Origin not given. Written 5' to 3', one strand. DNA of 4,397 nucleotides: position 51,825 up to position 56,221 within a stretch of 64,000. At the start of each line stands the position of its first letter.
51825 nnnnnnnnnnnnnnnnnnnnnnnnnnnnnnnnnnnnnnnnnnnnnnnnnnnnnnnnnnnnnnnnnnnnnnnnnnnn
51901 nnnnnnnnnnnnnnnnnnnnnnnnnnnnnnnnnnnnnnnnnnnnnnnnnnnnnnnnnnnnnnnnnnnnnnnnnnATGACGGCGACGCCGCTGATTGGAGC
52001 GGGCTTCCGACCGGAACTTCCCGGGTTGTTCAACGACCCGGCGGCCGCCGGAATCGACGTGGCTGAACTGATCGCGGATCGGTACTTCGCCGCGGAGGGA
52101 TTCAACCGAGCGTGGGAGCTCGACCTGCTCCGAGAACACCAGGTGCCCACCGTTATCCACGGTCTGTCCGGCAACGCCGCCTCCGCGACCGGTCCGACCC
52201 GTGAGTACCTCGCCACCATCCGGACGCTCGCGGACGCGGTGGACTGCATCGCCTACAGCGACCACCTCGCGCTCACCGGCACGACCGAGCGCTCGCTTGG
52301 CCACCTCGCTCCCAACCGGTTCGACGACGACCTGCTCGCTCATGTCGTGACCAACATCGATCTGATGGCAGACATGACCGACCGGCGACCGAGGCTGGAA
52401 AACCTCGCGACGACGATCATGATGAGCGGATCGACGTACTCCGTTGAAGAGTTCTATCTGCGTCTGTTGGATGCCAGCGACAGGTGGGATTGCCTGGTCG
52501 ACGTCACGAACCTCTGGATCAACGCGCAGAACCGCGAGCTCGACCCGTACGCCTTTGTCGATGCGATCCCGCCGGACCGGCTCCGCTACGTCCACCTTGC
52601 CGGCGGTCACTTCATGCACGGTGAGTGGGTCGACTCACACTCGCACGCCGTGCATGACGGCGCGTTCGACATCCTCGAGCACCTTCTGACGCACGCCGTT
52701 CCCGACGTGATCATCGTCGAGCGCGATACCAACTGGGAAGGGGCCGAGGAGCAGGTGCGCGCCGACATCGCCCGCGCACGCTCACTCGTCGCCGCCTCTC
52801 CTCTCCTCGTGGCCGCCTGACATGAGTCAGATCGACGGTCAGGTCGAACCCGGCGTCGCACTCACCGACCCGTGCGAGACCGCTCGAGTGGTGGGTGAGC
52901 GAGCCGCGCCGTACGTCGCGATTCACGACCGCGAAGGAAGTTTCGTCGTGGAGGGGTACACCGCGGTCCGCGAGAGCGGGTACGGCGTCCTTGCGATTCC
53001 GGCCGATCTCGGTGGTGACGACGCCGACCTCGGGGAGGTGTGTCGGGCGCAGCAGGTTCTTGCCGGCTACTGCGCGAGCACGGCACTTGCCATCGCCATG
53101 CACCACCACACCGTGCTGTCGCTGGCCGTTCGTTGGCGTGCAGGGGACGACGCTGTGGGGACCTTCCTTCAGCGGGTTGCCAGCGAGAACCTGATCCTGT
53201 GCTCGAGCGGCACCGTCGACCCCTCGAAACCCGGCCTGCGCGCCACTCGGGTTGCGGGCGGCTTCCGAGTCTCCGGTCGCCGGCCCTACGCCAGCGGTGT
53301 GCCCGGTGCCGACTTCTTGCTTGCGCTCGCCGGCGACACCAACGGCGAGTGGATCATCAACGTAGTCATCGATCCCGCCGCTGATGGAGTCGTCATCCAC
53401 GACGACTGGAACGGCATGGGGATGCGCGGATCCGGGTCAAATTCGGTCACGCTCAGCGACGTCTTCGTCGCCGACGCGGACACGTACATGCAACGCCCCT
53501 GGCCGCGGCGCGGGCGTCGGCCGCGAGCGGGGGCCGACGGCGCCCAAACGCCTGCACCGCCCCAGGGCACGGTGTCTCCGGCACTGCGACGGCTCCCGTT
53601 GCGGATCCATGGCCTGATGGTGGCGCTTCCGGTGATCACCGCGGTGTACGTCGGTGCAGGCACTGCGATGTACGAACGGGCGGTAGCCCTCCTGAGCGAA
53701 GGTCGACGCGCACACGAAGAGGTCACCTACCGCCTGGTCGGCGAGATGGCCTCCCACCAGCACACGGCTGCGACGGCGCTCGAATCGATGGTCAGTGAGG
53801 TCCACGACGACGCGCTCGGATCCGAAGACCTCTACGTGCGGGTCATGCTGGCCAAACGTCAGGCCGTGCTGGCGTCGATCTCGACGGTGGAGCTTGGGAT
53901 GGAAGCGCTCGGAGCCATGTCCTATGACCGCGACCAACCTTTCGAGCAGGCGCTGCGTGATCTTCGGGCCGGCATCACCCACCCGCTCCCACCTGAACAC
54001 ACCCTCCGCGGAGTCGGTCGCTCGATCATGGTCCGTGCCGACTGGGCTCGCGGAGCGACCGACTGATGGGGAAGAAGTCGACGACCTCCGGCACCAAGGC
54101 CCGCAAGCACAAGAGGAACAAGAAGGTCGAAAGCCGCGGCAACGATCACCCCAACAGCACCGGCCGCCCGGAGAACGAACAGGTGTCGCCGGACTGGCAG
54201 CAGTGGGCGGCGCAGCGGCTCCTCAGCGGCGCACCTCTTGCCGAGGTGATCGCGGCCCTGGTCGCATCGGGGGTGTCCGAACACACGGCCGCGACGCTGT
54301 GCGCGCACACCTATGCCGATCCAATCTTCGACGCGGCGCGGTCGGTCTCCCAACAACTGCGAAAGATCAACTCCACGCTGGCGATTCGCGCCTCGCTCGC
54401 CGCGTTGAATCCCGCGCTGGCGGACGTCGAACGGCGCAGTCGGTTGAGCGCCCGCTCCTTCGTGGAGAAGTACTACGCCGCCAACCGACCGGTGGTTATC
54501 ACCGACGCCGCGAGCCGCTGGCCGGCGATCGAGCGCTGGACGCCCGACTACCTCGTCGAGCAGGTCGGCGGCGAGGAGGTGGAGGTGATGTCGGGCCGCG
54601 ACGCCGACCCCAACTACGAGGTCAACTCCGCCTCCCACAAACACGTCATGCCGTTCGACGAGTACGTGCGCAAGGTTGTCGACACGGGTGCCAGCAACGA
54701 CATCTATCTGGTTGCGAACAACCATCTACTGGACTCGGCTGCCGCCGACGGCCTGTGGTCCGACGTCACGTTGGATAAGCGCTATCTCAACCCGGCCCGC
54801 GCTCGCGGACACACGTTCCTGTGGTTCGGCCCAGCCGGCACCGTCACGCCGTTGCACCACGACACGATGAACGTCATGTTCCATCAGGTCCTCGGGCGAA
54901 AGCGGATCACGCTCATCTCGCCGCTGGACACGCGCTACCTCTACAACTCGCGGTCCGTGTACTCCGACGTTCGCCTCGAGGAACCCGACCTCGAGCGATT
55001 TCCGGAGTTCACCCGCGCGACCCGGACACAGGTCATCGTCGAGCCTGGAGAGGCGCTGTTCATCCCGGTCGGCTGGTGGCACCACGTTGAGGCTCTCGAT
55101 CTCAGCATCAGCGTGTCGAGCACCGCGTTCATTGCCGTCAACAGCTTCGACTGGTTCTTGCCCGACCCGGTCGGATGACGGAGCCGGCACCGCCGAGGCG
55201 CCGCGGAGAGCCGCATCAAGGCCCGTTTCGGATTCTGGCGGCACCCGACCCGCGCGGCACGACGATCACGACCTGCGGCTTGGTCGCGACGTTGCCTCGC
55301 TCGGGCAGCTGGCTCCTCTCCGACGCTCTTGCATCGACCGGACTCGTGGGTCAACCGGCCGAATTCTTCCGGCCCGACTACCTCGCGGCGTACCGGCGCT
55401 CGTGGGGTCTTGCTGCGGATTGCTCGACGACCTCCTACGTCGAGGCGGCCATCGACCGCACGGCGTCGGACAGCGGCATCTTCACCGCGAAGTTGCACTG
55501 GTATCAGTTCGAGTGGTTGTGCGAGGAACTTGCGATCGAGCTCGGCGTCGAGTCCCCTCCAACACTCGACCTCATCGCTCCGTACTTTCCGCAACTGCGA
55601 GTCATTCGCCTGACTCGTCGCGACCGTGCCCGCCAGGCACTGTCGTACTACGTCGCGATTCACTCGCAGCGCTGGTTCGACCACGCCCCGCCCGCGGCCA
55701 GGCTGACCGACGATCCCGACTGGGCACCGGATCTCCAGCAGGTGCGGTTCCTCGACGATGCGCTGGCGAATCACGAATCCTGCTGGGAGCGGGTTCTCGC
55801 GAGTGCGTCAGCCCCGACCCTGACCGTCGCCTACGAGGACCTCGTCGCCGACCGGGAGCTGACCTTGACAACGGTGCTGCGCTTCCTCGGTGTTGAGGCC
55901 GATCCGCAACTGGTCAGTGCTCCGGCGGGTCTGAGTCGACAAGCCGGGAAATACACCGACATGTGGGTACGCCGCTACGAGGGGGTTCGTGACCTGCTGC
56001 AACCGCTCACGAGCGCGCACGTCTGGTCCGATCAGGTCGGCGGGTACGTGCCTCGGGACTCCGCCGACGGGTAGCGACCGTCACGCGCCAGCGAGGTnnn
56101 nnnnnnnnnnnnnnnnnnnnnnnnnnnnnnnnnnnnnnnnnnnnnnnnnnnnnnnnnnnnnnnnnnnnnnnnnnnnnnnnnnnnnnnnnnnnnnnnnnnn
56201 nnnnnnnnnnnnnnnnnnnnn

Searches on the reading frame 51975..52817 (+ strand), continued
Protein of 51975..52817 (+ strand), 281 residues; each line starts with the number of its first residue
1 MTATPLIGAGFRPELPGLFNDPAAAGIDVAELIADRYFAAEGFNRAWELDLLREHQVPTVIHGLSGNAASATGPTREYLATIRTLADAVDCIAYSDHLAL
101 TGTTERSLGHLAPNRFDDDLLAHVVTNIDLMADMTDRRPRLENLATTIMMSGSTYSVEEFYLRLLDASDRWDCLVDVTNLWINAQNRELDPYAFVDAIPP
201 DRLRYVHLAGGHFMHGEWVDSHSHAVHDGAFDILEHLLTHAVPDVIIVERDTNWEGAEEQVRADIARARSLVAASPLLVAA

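Call 31: find_related_loci(query=A3, collection=metagenome_contigs, flank=10000)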
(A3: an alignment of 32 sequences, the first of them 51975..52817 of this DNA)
Query A3 (281 aa) in metagenome_contigs; peptide patterns used: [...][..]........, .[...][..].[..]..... (x = any residue, [..] = any of these).
72 stretches matched a pattern; 37 encode a relative of the query (tblastn E <= 1e-3); 37 distinct loci.
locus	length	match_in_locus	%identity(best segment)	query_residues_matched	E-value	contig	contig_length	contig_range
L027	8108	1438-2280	100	1-281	0e+0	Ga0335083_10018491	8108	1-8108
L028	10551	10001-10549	99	1-183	1e-119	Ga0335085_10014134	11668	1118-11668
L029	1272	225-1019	61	6-273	1e-120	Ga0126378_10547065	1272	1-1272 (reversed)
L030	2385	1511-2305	63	6-273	1e-115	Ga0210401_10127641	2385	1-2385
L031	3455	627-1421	61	6-273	2e-111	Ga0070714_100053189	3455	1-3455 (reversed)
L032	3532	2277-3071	62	6-273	7e-111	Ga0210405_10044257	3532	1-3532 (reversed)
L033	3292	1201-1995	61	6-273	3e-111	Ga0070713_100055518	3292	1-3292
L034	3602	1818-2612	62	6-273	2e-109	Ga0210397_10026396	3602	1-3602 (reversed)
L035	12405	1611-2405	60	6-273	1e-106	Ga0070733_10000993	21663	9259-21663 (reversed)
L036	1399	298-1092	61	6-273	5e-115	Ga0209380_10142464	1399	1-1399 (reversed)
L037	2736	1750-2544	63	6-273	5e-110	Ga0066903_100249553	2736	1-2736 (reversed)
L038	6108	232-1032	60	6-274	2e-105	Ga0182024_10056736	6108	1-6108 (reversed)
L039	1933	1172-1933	61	6-262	2e-109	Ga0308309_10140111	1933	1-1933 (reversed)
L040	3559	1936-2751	60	6-280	4e-104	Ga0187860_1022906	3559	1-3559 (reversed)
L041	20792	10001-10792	58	6-272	3e-101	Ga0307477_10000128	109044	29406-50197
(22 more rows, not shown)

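Call 50: search_solved_structures(query=window:51975-52817:+, max_evalue=0.001, show_alignments=2)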
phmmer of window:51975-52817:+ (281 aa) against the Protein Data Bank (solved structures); distinct sequences matched with E-value up to 0.001: 2.
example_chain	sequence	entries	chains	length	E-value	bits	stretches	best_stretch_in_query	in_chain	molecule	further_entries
3bww_A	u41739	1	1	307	2.7e-17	66.4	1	23-216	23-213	Protein of unknown function DUF692/COG3220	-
8hci_D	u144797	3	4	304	7.9e-09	38.6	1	142-257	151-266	DUF692 family protein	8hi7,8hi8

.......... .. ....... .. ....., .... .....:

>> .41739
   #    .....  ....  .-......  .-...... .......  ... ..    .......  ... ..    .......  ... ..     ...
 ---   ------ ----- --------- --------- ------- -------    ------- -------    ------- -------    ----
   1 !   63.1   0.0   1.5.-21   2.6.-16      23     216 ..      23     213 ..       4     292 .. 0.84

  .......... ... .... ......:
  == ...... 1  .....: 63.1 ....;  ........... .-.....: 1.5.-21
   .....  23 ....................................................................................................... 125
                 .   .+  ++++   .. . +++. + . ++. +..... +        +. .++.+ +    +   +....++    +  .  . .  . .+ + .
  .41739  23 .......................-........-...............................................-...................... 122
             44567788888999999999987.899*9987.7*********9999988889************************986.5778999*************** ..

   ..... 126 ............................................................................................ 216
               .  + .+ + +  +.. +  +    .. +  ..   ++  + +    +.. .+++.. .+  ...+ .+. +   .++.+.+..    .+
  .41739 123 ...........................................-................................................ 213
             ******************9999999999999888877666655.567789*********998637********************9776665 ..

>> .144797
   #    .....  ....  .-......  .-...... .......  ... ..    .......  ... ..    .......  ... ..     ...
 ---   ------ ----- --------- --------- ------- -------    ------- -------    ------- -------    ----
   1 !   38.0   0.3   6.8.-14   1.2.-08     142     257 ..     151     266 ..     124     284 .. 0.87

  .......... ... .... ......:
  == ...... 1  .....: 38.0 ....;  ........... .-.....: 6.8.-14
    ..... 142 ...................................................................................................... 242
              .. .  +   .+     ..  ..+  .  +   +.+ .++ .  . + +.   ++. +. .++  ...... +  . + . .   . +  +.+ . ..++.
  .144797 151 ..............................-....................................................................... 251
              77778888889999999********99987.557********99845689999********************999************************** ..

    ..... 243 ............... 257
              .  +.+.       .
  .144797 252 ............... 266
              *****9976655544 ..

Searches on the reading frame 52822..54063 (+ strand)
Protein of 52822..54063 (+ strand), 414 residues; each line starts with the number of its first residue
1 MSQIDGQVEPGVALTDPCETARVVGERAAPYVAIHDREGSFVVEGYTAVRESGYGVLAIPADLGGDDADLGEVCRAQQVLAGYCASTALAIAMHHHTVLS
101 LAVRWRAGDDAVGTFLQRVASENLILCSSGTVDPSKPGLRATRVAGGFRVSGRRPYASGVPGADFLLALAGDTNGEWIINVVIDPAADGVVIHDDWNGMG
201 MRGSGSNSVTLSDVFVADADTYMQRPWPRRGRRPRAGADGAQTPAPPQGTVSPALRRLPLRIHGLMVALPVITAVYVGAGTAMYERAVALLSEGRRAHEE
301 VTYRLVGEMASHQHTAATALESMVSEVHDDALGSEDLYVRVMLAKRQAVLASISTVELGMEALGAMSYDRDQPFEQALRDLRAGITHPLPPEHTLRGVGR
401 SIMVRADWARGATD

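Call 6: search_protein_families(library=pfam, proteins=[window:52822-54063:+], max_evalue=0.001)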
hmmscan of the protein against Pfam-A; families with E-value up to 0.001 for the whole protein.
window:52822-54063:+ (414 aa): 4 families
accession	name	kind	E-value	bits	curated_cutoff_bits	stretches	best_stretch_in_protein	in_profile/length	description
PF02771.21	Acyl-CoA_dh_N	-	1.1e-06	29.4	22.9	1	21-100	12-91/113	Acyl-CoA dehydrogenase, N-terminal domain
PF08028.16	Acyl-CoA_dh_2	-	4.4e-06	27.4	22.7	1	272-387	3-129/134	Acyl-CoA dehydrogenase, C-terminal domain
PF00441.29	Acyl-CoA_dh_1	-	5.8e-05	23.7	22.4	1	270-383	16-130/150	Acyl-CoA dehydrogenase, C-terminal domain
PF02770.24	Acyl-CoA_dh_M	-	0.00053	20.5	33.3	0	141-214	21-97/97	Acyl-CoA dehydrogenase, middle domain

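Call 7: search_protein_families(library=ncbifam, proteins=[window:52822-54063:+], max_evalue=0.01)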
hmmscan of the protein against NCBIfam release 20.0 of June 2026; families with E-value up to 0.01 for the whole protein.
window:52822-54063:+ (414 aa): 10 families
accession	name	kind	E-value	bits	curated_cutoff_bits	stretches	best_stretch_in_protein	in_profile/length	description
NF045629.1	monooxsub_HsaA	equivalog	5.7e-20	71.4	450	1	48-387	31-357/383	3-hydroxy-9,10-secoandrosta-1,3,5(10)-triene-9,17-dione monooxygenase oxygenase subunit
TIGR04022.1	sulfur_SfnB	equivalog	1.4e-16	60.4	430.9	1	19-220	12-213/391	SfnB family sulfur acquisition oxidoreductase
NF049984.1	Rv1679_FadE16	equivalog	4.2e-13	49.3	600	1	33-212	17-200/371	Rv1679 family acyl-CoA dehydrogenase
NF043015.1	DibenthMonoxDszC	equivalog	4.8e-12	45.3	850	1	13-218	14-225/415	dibenzothiophene monooxygenase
NF045920.1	HphnlacHdxOX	equivalog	3.7e-11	42.6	650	1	59-218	43-194/384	p-hydroxyphenylacetate 3-hydroxylase oxygenase component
NF043006.1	CyhCrbnylCoADH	equivalog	1.1e-08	34.4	650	1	22-218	17-219/380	cyclohexane-1-carbonyl-CoA dehydrogenase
NF042439.1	SulpropCoADesulf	equivalog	2.6e-07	29.7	600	1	24-222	8-214/379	3-sulfinopropanoyl-CoA desulfinase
NF053553.1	prodigi_MBC_PigA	equivalog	0.00016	21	500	1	40-220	36-225/381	prodigiosin MBC biosynthesis dehydrogenase PigA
NF042972.1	AcrlCoAredClosAcrC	equivalog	0.00033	19.4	640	1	27-121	23-115/378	acryloyl-CoA reductase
NF045652.1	ProlPCPDhRedW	equivalog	0.002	17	650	1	57-219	48-219/376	L-prolyl-[peptidyl-carrier protein] dehydrogenase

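Call 69: search_solved_structures(query=window:52822-54063:+, max_evalue=0.00001)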
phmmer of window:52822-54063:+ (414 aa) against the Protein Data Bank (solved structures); distinct sequences matched with E-value up to 0.00001: 17.
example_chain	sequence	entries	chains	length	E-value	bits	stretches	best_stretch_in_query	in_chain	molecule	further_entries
5z8t_A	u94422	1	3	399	2.8e-26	95.5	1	32-238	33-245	Acyl-CoA dehydrogenase type 2 domain protein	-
5gj7_A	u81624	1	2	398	3.2e-26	95.3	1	32-238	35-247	Acyl-CoA dehydrogenase type 2 domain protein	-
3m9v_A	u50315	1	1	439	7.5e-21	77.6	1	31-229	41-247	FAD-dependent oxidoreductase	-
4kcf_A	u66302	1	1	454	8.5e-21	77.4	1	31-229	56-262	FAD-dependent oxidoreductase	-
6u76_A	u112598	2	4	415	2.3e-14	56.2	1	9-223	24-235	methanesulfinate monooxygenase | Putative dehydrogenase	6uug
3mxl_A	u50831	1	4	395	5.3e-13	51.8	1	27-232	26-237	Nitrososynthase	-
8cda_A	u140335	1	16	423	3e-12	49.3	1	20-217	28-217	Probable monooxygenase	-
4zxv_A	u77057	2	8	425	2.8e-11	46.1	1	35-228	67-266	DnmZ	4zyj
5lvu_A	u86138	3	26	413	6.1e-10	41.7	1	29-223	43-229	XiaF protein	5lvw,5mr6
2rfq_A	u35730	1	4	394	1.1e-07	34.3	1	47-392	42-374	3-HSA hydroxylase, oxygenase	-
2or0_A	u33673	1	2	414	4.8e-07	32.1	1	134-389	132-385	Hydroxylase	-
5xb8_A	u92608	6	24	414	5.4e-07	32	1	47-217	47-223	Thermophilic dibenzothiophene desulfurization enzyme C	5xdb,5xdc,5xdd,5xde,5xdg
3x0x_A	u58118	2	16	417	1e-06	31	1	12-216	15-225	DszC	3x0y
7f72_A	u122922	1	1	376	3.9e-06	29.1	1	139-217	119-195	Rv3094c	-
7f70_A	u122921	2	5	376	4.1e-06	29.1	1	139-217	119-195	Rv3094c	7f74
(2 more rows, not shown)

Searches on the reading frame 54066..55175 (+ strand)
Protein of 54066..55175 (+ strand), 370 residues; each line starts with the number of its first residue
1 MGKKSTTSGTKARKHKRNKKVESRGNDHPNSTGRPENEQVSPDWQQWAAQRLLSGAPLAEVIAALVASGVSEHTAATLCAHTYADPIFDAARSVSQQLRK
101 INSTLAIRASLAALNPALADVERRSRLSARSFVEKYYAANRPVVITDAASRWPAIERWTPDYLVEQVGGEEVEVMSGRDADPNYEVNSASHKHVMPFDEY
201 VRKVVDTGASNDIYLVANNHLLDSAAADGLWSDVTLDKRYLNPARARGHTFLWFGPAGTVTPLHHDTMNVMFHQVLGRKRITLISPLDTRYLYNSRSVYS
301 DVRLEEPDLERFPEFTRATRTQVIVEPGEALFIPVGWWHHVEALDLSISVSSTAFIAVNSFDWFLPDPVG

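Call 6: search_protein_families(library=pfam, proteins=[window:54066-55175:+], max_evalue=0.001)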
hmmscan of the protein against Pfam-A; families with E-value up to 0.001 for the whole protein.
window:54066-55175:+ (370 aa): 3 families
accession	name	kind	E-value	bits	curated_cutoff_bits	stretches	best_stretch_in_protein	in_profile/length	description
PF13621.12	Cupin_8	-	1.3e-44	153.5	27.4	1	131-350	4-242/252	Cupin-like domain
PF08007.18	JmjC_2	-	1e-07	31.9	22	1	256-353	32-118/127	JmjC domain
PF02373.28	JmjC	-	0.0003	21.7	24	0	252-351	2-111/114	JmjC domain, hydroxylase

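Call 7: search_protein_families(library=ncbifam, proteins=[window:54066-55175:+], max_evalue=0.01)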
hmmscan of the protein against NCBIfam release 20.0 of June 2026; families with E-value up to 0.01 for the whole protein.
window:54066-55175:+ (370 aa): 0 families

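Call 70: search_solved_structures(query=window:54066-55175:+, max_evalue=0.00001)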
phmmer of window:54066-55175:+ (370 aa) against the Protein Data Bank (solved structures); distinct sequences matched with E-value up to 0.00001: 39.
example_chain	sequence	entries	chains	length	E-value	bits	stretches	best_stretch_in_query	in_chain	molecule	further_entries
6f4r_A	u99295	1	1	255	6.7e-37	130.7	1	121-351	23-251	JmjC domain-containing protein 5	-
6f4p_A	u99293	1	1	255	9.2e-37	130.2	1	121-351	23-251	JmjC domain-containing protein 5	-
6f4m_A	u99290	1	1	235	9.8e-37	130.1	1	121-351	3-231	JmjC domain-containing protein 5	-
6f4s_A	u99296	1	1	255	1.3e-36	129.7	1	121-351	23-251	JmjC domain-containing protein 5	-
6f4t_A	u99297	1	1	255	1.6e-36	129.4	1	121-351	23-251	JmjC domain-containing protein 5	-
6f4q_A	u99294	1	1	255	2.1e-36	129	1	121-351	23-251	JmjC domain-containing protein 5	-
7dyw_A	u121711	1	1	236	1.5e-35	126.2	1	121-351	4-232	Bifunctional peptidase and arginyl-hydroxylase JMJD5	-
4gaz_A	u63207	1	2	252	1.5e-35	126.2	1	121-351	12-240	Lysine-specific demethylase 8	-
4qu1_A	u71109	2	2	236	1.6e-35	126.1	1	121-351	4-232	Lysine-specific demethylase 8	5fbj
6ax3_A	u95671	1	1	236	1.6e-35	126.1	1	121-351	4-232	Lysine-specific demethylase 8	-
6f4o_A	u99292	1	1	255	1.6e-35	126.1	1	121-351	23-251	JmjC domain-containing protein 5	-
4aap_A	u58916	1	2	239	1.6e-35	126.1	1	121-351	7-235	LYSINE-SPECIFIC DEMETHYLASE 8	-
6i9l_A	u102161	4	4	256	1.6e-35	126.1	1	121-351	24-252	JmjC domain-containing protein 5 | Bifunctional peptidase and arginyl-hydroxylase JMJD5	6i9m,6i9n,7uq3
3uyj_A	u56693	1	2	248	1.6e-35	126.1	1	121-351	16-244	Lysine-specific demethylase 8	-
4gjy_A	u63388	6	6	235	1.7e-35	126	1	121-351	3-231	JmjC domain-containing protein 5 | Bifunctional peptidase and arginyl-hydroxylase JMJD5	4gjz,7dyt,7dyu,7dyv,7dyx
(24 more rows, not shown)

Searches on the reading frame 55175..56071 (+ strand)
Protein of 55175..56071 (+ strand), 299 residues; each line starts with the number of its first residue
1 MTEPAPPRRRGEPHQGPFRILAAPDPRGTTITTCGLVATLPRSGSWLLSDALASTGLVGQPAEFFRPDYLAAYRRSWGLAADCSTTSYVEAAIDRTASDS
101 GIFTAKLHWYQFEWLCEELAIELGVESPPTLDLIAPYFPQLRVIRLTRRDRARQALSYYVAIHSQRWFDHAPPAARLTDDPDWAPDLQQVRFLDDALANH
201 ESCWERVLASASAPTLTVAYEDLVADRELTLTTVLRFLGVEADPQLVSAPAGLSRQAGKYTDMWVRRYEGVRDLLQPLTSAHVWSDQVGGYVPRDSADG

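Call 5: search_protein_families(library=pfam, proteins=[window:55175-56071:+], max_evalue=0.01)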
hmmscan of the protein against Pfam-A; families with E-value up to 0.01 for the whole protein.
window:55175-56071:+ (299 aa): 3 families
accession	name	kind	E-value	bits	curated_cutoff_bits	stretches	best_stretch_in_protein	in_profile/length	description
PF09037.16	Sulphotransf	-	1.6e-26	93.8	22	1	36-269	3-242/244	Stf0 sulphotransferase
PF13469.12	Sulfotransfer_3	-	1.9e-11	45.1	27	1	39-243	6-215/216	Sulfotransferase family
PF00685.33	Sulfotransfer_1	-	0.00072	19.5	22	0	36-245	5-186/255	Sulfotransferase domain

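Call 7: search_protein_families(library=ncbifam, proteins=[window:55175-56071:+], max_evalue=0.01)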
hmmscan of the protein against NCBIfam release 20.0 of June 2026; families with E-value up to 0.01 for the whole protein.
window:55175-56071:+ (299 aa): 1 family
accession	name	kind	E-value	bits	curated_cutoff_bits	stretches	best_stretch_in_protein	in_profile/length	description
NF047724.1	TrhSuTaseStf0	equivalog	8.9e-23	80.9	400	2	85-269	73-251/261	trehalose 2-sulfotransferase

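Call 77: find_encoding_contigs(protein=window:55175-56071:+, flank=3000, max_places=10)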
Protein window:55175-56071:+ (299 aa): 2 contigs read that carry it; 1 place shown.
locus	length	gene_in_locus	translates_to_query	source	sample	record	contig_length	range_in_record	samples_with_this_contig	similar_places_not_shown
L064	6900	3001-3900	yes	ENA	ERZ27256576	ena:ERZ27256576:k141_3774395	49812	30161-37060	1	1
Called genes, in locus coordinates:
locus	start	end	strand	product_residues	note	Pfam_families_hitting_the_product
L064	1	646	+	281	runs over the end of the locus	PF05114:MbnB_TglH_ChrH, PF01261:AP_endonuc_2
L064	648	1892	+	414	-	PF02771:Acyl-CoA_dh_N (weak), PF08028:Acyl-CoA_dh_2 (weak)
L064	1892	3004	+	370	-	PF13621:Cupin_8, PF08007:JmjC_2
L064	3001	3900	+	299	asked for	PF09037:Sulphotransf, PF13469:Sulfotransfer_3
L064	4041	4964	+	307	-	-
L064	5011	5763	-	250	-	PF01828:Peptidase_A4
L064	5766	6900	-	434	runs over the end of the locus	PF13579:Glyco_trans_4_4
